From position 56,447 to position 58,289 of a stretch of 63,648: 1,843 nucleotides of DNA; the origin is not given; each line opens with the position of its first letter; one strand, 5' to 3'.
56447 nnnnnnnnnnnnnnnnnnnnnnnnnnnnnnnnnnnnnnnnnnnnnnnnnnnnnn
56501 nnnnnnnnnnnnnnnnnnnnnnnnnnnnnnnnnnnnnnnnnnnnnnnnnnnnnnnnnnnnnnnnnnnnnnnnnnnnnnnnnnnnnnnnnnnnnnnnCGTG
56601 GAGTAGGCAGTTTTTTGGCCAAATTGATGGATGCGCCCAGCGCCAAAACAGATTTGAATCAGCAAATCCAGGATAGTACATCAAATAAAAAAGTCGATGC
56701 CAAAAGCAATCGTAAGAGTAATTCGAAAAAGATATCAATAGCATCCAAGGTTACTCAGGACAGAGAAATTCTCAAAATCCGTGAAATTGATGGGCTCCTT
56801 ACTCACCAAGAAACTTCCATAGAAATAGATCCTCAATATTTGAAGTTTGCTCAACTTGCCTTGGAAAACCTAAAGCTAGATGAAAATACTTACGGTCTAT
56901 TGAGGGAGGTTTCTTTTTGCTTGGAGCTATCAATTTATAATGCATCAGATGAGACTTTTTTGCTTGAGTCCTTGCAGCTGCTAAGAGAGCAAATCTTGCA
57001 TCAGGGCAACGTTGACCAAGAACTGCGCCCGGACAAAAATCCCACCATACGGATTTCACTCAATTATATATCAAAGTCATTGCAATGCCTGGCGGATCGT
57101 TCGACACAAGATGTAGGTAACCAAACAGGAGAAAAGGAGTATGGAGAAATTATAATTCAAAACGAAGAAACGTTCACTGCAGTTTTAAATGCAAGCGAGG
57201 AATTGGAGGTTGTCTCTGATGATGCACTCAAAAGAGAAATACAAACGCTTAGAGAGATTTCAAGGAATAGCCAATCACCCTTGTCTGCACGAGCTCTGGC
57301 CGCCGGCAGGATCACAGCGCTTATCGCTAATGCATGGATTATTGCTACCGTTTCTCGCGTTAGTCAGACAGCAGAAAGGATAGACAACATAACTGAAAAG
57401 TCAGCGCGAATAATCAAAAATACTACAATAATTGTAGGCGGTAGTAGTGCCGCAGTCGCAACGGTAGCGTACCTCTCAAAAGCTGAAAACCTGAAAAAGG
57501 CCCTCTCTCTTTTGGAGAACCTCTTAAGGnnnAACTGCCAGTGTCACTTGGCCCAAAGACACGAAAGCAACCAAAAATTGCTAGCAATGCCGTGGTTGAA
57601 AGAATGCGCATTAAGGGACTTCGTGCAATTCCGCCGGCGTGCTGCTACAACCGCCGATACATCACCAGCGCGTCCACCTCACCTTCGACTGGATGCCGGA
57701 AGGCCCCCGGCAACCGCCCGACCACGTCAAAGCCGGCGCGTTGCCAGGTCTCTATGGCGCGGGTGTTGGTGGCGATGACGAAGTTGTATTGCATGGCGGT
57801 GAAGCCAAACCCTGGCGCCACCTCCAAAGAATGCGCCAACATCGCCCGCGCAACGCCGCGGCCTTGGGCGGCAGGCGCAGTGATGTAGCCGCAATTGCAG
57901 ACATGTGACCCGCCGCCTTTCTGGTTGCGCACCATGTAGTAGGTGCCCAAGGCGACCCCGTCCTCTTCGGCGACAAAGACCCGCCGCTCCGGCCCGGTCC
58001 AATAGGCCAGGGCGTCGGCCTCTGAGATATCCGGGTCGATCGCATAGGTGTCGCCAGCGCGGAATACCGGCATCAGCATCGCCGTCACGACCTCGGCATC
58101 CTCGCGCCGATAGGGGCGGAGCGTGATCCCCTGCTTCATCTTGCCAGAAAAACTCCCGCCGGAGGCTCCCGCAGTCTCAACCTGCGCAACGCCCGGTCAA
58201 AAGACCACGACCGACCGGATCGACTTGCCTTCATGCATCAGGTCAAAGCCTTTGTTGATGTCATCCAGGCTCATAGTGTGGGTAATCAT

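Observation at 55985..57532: Abrupt GC drop inside the TIR gene suggests a chimeric (domain-swapped) ORF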

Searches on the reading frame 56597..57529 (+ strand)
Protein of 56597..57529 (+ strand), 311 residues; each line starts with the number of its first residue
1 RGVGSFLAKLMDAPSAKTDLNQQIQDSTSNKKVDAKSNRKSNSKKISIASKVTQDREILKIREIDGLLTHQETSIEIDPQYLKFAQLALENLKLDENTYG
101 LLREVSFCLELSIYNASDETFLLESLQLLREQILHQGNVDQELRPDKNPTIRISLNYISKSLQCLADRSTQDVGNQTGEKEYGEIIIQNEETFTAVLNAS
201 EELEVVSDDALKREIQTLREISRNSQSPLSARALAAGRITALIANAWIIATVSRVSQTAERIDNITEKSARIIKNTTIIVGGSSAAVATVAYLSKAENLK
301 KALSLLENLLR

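Call 10: find_homologous_proteins(query=window:56597-57529:+, max_evalue=0.01)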
Query window:56597-57529:+ (311 aa): 1 proteins with E <= 0.01 among 5744 candidates.
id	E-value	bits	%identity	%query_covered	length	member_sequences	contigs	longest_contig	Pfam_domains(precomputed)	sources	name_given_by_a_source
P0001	3.1e-186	635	100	100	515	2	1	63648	PF13676.12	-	-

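Call 12: search_protein_families(library=pfam, proteins=[window:56597-57529:+], max_evalue=10)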
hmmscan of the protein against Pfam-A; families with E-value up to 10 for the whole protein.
window:56597-57529:+ (311 aa): 0 families

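Call 17: search_protein_representatives(protein=window:56597-57529:+)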
Query: 311 residues. Proteins with E-value up to 0.001 (for the whole library): 1; up to 1e-10: 0; up to 1e-30: 0. The best 1 are listed.
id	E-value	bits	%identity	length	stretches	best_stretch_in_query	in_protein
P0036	6.6e-04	35.8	24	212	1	137-303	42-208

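Call 22: find_encoding_contigs(protein=P0036, flank=8000, max_places=4)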
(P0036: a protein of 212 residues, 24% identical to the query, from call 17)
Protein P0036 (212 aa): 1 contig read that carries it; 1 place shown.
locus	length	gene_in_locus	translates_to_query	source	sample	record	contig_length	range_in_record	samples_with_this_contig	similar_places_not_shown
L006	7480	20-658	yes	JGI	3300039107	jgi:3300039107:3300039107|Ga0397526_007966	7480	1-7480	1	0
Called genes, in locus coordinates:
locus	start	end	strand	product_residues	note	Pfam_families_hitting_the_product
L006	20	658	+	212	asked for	-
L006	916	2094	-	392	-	PF00890:FAD_binding_2 (faint), PF01266:DAO (weak), PF01494:FAD_binding_3 (faint), PF03486:HI0933_like, PF07992:Pyr_redox_2 (weak), PF13450:NAD_binding_8 (weak), PF22780:HI0933_like_1st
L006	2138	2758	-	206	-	PF00378:ECH_1, PF16113:ECH_2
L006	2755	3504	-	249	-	PF00106:adh_short, PF08659:KR, PF13561:adh_short_C2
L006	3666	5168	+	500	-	PF09898:DUF2125 (weak)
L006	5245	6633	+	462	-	PF01523:PmbA_TldD_1st, PF19290:PmbA_TldD_2nd, PF19289:PmbA_TldD_3rd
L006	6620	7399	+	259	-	PF00459:Inositol_P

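Call 47: search_dna_similar(query=window:56597-57529:+, collection=phages, mode=protein, max_evalue=0.01, max_rows=10)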
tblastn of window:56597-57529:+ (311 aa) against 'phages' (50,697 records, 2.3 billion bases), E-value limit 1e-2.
No match.

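Call 48: search_dna_similar(query=window:56597-57529:+, collection=plasmids, mode=protein, max_evalue=0.01, max_rows=10)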
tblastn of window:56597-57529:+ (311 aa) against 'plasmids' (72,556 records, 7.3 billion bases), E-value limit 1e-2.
No match.

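Call 52: search_solved_structures(query=window:56597-57529:+, max_evalue=10)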
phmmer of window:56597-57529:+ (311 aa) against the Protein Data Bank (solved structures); distinct sequences matched with E-value up to 10: 5.
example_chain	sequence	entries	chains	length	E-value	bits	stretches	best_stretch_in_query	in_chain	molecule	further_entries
6k9k_A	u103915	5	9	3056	0.51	13.2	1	79-184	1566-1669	Serine-protein kinase ATM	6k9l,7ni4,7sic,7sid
5np0_A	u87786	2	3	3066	0.51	13.2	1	79-184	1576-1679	Serine-protein kinase ATM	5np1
7ni5_A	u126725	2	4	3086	0.51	13.2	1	79-184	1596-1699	Serine-protein kinase ATM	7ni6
8oxm_A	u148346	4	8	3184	0.54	13.1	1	79-184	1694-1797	Serine-protein kinase ATM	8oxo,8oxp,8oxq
4c0z_A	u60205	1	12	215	0.79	12.6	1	68-122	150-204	ANCILLARY PROTEIN 2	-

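Call 66: search_protein_families(library=pfam, proteins=[P0036], max_evalue=0.01)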
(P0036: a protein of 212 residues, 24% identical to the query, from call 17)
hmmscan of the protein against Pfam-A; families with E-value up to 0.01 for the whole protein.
P0036 (212 aa): 0 families

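Call 68: find_related_loci(query=window:56597-57529:+, collection=viral_contigs, flank=5000)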
Query window:56597-57529:+ (311 aa) in viral_contigs; peptide patterns used: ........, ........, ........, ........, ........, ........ (x = any residue, [..] = any of these).
18 stretches matched a pattern, but none encodes a relative of the query by tblastn (E <= 1e-3).

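Call 83: predict_structure(protein=window:56597-57529:+)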
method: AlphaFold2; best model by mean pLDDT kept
length: 311 residues; sequences in the alignment: 1
mean_pLDDT: 38.9   pTM: 0.30
mean pLDDT of the five models: 38.9, 38.2, 36.8, 32.4, 31.7
residues with pLDDT >= 90: 0; 70-90: 0; 50-70: 56; < 50: 255
segments of 3 or more residues with pLDDT < 50: 1-118, 148-151, 167-207, 227-311
pLDDT, mean of each block of 10 residues (from residue 1): 33 38 37 29 27 25 24 32 45 46 41 41 57 64 58 51 48 28 30 44 44 53 48 45 37 31 31 27 29 32 33 28
secondary structure, 60 per line:
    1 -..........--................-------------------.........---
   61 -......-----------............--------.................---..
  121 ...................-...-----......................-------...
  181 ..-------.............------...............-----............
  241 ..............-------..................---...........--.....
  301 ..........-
elements in order: H2-11 H14-29 H49-57 H62-67 H79-90 H99-115 H119-139 H149-170 H178-182 H190-202 H209-223 H229-254 H262-279 H283-293 H296-310

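Call 91: search_protein_families(library=phrogs, proteins=[window:56597-57529:+, P0036], max_evalue=0.1)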
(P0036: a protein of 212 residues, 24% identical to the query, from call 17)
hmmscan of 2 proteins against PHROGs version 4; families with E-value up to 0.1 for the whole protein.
window:56597-57529:+ (311 aa): 1 family
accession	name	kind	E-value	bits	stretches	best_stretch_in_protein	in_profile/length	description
phrog_928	-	unknown function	0.087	13.8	0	246-307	45-102/187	-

P0036 (212 aa): 0 families

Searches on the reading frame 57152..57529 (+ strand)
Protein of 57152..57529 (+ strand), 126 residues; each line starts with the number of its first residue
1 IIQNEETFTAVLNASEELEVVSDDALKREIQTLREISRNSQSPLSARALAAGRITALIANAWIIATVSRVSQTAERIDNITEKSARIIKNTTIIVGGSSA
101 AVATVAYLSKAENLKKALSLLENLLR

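Call 46: find_homologous_proteins(query=A3, max_evalue=0.01)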
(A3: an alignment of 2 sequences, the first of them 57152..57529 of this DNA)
Query A3 (2 sequences) (126 aa, profile of the alignment): 1 proteins with E <= 0.01 among 8000 candidates.
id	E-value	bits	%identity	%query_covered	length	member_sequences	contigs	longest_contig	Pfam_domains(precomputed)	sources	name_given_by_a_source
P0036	1.6e-125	435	30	94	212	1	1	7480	-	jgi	jgi:hypothetical protein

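Call 67: find_related_loci(query=A3, collection=metagenome_contigs, flank=6000)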
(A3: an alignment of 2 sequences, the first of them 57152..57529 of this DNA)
Query A3 (126 aa) in metagenome_contigs; peptide patterns used: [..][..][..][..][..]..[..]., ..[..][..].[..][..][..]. (x = any residue, [..] = any of these).
215 stretches matched a pattern, but none encodes a relative of the query by tblastn (E <= 1e-3).

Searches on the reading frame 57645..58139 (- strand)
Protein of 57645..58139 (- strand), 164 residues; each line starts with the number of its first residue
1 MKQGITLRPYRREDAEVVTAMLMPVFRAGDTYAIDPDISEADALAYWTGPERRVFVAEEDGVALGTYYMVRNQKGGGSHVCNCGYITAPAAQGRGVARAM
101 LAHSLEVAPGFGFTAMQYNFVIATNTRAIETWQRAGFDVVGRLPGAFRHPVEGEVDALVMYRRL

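Call 6: search_protein_families(library=padloc, proteins=[window:57645-58139:-], max_evalue=0.1)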
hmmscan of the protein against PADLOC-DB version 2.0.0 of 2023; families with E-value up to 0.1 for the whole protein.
window:57645-58139:- (164 aa): 0 families

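Call 7: search_protein_families(library=ncbifam, proteins=[window:57645-58139:-], max_evalue=0.1)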
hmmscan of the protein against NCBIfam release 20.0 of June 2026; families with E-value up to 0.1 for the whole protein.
window:57645-58139:- (164 aa): 8 families
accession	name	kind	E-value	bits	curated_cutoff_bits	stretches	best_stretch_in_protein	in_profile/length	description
TIGR03585.1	PseH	equivalog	0.00037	20.6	93.1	1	50-160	49-155/156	UDP-4-amino-4,6-dideoxy-N-acetyl-beta-L-altrosamine N-acetyltransferase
NF011709.0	PRK15130.1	equivalog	0.00084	19.2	218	1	37-147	43-150/186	spermidine N1-acetyltransferase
TIGR01575.1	rimI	equivalog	0.00092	19.4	86.4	1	71-160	49-132/132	ribosomal protein S18-alanine N-acetyltransferase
NF007527.0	PRK10140.1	equivalog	0.0025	17.7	236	1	55-142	54-141/162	N-acetyltransferase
NF007807.0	PRK10514.1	equivalog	0.012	15.5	134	1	88-142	79-127/147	acetyltransferase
NF000487.1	stat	exception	0.012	15.1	420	1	87-142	112-166/189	streptothricin N-acetyltransferase STAT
NF040503.1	resist_ArsN1a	equivalog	0.035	13.9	170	1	84-141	81-137/159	arsinothricin resistance N-acetyltransferase ArsN1 family A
NF000225.3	AAC_6p_Strep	exception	0.066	13.2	250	0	28-160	14-148/156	aminoglycoside 6'-N-acetyltransferase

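Call 12: search_protein_families(library=pfam, proteins=[window:57645-58139:-], max_evalue=10)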
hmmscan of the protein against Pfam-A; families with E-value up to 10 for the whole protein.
window:57645-58139:- (164 aa): 6 families
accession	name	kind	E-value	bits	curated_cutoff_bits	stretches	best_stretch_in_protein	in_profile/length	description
PF00583.31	Acetyltransf_1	-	1.7e-13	51.3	20.7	1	36-137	17-116/116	Acetyltransferase (GNAT) family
PF13508.13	Acetyltransf_7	-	7.9e-08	33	27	1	51-138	2-83/84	Acetyltransferase (GNAT) domain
PF13302.13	Acetyltransf_3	-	1.9e-06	29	25.4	1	5-137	2-137/138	Acetyltransferase (GNAT) domain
PF13527.13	Acetyltransf_9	-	0.0011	19.4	25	1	7-106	2-99/127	Acetyltransferase (GNAT) domain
PF13673.13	Acetyltransf_10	-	0.0012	19.3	23.6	1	49-141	28-111/128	Acetyltransferase (GNAT) domain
PF13420.13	Acetyltransf_4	-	0.0016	18.9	24.3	1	44-146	41-143/155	Acetyltransferase (GNAT) domain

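Call 90: find_encoding_contigs(protein=window:57645-58139:-, flank=4000, max_places=6)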
Protein window:57645-58139:- (164 aa): no gene with exactly this product is on record in the collection.
